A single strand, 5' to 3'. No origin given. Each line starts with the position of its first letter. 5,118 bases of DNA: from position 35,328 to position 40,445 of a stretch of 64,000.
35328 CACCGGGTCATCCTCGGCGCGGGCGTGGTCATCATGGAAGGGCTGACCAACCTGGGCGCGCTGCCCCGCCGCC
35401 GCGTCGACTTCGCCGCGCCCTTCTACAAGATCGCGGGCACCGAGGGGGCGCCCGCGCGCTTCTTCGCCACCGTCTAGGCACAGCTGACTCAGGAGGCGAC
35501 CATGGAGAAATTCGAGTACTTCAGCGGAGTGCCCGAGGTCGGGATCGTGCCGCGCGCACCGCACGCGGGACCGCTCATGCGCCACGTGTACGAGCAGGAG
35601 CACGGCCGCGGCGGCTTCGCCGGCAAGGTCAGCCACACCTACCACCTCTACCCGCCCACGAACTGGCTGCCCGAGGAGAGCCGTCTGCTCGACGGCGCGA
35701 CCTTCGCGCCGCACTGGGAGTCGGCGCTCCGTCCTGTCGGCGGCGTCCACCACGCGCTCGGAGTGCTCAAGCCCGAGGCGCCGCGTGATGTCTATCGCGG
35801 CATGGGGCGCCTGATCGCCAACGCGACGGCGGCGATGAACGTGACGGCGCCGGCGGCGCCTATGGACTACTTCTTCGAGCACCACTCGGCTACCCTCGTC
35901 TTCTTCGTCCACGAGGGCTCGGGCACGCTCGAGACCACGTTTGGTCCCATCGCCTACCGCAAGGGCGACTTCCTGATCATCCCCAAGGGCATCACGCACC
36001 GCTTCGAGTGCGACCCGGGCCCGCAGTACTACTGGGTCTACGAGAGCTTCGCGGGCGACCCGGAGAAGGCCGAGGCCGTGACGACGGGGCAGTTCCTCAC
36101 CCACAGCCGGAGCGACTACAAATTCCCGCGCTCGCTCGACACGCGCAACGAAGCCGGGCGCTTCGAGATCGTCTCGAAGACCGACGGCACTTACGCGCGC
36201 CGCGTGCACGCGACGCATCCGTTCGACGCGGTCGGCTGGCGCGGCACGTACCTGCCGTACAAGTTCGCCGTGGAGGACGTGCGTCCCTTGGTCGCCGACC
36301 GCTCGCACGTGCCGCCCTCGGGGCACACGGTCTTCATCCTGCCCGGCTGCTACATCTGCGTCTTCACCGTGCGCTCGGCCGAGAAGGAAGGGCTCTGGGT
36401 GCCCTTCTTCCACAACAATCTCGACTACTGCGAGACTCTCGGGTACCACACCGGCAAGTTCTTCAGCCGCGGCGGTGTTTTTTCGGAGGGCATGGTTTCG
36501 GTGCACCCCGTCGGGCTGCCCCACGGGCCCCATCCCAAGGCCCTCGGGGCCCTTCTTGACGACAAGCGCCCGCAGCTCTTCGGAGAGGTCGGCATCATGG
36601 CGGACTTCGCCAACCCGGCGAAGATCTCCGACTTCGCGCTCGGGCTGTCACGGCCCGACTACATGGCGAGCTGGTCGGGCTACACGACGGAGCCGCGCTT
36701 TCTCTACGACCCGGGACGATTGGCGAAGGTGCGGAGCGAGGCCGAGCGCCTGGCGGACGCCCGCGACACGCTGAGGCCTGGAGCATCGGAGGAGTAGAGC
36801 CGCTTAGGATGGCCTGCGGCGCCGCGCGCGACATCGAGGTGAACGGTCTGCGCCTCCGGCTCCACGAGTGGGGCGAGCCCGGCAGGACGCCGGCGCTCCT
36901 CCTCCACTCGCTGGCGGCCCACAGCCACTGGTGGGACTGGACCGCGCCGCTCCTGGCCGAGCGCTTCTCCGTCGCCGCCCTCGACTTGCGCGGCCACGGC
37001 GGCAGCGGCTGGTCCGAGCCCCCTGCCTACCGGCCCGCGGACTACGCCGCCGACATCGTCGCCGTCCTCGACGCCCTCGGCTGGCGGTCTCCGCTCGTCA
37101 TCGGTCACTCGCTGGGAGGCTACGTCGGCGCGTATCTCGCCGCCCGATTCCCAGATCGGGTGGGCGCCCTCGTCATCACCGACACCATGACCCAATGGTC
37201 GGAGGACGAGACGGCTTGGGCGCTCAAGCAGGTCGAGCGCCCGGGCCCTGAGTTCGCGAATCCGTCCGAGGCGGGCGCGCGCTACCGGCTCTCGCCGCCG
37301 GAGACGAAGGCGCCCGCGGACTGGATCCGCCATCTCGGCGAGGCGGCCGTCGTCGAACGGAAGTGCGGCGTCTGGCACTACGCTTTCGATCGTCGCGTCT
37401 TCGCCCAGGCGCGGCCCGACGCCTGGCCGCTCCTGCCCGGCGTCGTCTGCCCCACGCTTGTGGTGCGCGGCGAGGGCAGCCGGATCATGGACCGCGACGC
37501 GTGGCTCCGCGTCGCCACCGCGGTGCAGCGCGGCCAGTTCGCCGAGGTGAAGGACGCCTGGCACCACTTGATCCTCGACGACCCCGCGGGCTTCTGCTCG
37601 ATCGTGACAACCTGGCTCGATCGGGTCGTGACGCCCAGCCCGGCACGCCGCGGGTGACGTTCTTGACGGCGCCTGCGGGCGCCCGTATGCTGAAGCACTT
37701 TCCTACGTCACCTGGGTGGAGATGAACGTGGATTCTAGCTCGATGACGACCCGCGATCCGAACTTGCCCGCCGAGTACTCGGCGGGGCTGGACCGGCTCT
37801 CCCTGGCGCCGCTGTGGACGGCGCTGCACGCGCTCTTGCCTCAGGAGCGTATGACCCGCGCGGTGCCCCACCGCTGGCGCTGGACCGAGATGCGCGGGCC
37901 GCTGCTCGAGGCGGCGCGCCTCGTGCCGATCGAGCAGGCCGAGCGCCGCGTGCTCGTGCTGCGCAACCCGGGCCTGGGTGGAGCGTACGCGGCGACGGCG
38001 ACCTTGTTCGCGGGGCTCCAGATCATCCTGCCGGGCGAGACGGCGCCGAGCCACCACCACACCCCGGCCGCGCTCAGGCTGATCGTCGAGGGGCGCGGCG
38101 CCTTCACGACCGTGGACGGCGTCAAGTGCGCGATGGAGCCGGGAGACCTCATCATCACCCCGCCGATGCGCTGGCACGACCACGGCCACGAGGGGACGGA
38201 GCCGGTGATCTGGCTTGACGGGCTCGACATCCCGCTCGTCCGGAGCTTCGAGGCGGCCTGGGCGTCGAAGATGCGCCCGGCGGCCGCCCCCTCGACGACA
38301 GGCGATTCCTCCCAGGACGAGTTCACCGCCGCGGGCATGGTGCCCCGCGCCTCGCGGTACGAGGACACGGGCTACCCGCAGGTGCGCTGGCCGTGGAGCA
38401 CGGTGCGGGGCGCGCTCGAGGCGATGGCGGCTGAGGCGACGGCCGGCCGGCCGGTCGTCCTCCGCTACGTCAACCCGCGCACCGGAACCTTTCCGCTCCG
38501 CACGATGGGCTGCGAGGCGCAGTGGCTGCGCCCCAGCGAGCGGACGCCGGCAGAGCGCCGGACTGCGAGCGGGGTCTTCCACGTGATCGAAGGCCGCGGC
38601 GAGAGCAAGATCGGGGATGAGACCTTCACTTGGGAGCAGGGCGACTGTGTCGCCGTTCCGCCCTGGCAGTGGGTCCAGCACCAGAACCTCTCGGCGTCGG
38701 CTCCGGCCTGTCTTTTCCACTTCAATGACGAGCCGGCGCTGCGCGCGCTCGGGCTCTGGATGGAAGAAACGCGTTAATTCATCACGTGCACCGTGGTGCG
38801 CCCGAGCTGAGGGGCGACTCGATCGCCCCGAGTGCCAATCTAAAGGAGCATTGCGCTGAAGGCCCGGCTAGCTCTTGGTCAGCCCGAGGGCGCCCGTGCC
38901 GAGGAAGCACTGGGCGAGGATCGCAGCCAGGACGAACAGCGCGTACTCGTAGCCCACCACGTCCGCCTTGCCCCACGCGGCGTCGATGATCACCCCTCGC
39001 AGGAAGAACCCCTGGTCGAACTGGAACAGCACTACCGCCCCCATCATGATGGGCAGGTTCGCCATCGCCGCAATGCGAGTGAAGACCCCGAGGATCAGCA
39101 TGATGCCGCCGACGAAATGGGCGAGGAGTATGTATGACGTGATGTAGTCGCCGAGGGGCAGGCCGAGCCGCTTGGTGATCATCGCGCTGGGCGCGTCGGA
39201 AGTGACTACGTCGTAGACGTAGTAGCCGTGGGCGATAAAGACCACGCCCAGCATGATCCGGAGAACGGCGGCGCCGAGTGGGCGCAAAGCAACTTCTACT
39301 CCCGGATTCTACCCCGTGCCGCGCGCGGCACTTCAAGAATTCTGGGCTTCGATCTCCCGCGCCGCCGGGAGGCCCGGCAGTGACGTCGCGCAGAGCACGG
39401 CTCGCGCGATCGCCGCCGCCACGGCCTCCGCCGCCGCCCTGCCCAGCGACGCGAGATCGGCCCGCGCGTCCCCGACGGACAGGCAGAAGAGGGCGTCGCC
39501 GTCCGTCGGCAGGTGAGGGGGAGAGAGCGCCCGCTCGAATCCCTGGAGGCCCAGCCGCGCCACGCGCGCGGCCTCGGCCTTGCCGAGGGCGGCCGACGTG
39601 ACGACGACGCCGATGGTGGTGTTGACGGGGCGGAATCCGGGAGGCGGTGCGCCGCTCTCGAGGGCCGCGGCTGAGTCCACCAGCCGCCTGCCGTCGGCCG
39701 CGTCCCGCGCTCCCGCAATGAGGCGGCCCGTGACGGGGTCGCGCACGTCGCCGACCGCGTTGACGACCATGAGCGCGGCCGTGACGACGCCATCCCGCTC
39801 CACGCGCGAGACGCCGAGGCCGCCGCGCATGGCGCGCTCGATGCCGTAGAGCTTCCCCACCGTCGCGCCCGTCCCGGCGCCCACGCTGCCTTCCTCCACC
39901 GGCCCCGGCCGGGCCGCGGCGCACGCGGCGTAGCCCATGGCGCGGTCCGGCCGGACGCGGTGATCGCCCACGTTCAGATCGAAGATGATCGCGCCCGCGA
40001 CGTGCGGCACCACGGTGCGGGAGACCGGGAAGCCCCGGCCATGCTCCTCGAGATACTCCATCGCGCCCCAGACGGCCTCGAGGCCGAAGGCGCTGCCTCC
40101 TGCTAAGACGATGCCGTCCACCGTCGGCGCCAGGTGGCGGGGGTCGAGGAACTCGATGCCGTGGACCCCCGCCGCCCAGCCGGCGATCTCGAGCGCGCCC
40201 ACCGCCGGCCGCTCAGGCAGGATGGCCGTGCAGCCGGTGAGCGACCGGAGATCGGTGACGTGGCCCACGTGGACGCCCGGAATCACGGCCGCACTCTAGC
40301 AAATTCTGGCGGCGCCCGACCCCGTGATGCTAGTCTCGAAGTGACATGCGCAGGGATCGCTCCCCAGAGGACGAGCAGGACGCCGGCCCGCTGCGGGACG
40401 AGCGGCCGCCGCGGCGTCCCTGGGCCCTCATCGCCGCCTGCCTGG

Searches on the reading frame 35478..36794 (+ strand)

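Call 54: search_protein_families(library=pfam, proteins=[window:35478-36794:+], max_evalue=0.00001)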
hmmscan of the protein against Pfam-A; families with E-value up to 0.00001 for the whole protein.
window:35478-36794:+ (439 aa): 3 families
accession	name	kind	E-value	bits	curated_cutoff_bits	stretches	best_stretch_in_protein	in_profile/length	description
PF20510.4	HgmA_N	-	3.7e-09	36.7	20.2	1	126-263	133-271/273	Homogentisate 1,2-dioxygenase N-terminal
PF02311.25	AraC_binding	-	2.1e-06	27.9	21.1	1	133-188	18-75/135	AraC-like ligand binding domain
PF07883.17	Cupin_2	-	7.8e-06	26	27.2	0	135-178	15-58/70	Cupin domain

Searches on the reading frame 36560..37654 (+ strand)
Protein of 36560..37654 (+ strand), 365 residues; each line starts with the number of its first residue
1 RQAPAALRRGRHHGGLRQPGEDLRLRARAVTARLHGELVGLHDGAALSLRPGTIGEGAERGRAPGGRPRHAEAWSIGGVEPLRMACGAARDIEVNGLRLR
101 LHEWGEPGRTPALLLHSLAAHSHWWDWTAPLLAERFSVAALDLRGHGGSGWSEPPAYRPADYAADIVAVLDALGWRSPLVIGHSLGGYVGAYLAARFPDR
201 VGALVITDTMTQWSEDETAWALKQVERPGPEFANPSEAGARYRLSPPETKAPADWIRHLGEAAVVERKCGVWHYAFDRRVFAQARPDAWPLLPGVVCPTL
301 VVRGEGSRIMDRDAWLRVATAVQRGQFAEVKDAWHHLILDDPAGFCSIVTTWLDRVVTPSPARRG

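Call 54: search_protein_families(library=pfam, proteins=[window:36560-37654:+], max_evalue=0.00001)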
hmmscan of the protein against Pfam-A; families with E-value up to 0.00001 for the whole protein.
window:36560-37654:+ (365 aa): 3 families
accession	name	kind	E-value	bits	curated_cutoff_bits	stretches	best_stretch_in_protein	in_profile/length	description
PF00561.26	Abhydrolase_1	-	3.5e-27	96.1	25.8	1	113-226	4-118/245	alpha/beta hydrolase fold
PF12697.13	Abhydrolase_6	-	2.1e-19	71.5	26.3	1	113-345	2-214/217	Alpha/beta hydrolase family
PF12146.15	Hydrolase_4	-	3.9e-13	49.7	27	1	113-340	8-237/239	Serine aminopeptidase, S33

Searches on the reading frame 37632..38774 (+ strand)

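Call 54: search_protein_families(library=pfam, proteins=[window:37632-38774:+], max_evalue=0.00001)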
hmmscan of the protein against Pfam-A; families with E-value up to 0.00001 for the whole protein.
window:37632-38774:+ (381 aa): 2 families
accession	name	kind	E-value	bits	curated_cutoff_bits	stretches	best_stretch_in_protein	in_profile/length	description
PF07883.17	Cupin_2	-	1.8e-27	95.3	27.2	2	129-196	2-68/70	Cupin domain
PF02311.25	AraC_binding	-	2e-08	34.5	21.1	0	135-191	13-68/135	AraC-like ligand binding domain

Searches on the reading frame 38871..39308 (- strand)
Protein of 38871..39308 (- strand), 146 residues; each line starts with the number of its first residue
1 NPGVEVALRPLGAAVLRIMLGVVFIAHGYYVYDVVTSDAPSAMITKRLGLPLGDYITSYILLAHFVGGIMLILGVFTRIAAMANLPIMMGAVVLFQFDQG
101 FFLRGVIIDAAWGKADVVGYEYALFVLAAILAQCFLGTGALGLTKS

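Call 54: search_protein_families(library=pfam, proteins=[window:38871-39308:-], max_evalue=0.00001)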
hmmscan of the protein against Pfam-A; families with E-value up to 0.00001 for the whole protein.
window:38871-39308:- (146 aa): 1 family
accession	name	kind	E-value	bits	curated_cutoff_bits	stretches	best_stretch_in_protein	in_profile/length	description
PF07681.17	DoxX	-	1.4e-13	51.7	23.6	1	13-95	2-83/85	DoxX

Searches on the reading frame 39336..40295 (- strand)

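Call 55: search_protein_families(library=pfam, proteins=[window:39336-40295:-], max_evalue=0.00001)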
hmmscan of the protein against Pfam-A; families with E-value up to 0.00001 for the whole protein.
window:39336-40295:- (320 aa): 1 family
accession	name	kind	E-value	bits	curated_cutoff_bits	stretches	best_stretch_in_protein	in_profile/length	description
PF03576.19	Peptidase_S58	-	6.1e-34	118.3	23.9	1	5-308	6-301/307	Peptidase family S58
